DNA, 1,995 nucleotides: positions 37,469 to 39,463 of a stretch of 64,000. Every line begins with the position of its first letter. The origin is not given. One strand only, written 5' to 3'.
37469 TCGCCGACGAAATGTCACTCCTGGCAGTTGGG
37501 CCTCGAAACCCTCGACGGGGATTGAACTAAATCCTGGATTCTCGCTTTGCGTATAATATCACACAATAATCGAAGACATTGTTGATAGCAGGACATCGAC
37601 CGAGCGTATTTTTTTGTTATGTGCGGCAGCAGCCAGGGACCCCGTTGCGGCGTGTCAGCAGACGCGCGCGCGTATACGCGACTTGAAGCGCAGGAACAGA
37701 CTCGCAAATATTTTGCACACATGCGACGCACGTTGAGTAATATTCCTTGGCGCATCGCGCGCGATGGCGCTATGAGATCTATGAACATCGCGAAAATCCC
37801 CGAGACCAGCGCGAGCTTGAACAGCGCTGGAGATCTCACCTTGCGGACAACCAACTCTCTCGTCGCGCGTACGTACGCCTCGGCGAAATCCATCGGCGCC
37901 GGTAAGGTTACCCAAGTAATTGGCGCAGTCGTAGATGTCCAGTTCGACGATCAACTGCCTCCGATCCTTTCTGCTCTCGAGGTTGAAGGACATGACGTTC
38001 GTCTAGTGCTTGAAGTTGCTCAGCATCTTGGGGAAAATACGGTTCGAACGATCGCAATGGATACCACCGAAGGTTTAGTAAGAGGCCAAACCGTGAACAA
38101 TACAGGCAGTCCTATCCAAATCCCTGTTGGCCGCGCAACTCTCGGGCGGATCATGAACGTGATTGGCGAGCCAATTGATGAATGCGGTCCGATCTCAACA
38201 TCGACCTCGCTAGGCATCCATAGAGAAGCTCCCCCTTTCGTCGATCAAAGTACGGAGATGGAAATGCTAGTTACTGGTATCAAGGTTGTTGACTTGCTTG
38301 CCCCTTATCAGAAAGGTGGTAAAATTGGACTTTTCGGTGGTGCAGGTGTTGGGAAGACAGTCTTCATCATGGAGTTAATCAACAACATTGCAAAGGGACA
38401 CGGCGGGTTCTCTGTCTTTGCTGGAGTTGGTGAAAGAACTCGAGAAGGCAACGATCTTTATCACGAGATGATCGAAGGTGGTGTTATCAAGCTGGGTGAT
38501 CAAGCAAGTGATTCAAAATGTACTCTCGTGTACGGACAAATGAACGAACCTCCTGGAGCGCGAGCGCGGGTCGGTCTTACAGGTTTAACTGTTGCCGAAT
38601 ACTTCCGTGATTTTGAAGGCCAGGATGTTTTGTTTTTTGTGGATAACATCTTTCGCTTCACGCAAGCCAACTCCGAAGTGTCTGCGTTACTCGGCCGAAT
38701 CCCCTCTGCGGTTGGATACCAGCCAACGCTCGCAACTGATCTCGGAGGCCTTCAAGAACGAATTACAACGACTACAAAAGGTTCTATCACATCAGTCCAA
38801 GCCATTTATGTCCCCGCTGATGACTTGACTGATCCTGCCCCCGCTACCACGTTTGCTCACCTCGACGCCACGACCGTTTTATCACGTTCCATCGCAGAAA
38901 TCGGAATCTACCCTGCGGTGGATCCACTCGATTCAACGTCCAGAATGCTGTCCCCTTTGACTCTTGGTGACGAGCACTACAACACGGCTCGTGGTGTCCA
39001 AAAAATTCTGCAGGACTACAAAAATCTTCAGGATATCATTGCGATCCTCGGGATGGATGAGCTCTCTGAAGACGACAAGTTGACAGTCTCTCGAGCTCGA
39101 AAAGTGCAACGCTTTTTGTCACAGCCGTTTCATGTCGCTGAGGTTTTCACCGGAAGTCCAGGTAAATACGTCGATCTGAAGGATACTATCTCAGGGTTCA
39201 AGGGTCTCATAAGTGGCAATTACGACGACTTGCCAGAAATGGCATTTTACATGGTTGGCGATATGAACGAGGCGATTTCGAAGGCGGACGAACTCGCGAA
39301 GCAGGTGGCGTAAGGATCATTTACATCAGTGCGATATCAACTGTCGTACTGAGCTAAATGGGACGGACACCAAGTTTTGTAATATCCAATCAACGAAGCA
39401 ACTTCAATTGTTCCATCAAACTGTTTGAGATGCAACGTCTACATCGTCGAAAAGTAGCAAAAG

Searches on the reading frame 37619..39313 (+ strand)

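Call 71: search_protein_families(library=pfam, proteins=[window:37619-39313:+], max_evalue=0.00001)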
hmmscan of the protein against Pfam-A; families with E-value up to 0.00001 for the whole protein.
window:37619-39313:+ (564 aa): 3 families
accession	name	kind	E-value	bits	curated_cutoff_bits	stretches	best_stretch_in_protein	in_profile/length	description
PF00006.31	ATP-synt_ab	-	1.4e-67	227.9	29.5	1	220-441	1-213/213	ATP synthase alpha/beta family, nucleotide-binding domain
PF02874.29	ATP-synt_ab_N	-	7.5e-20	71.7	20.9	1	97-163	1-69/69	ATP synthase alpha/beta family, beta-barrel domain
PF22919.1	ATP-synt_VA_C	-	2.9e-15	56.6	24.7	1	450-522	9-83/101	C-terminal domain of V and A type ATP synthase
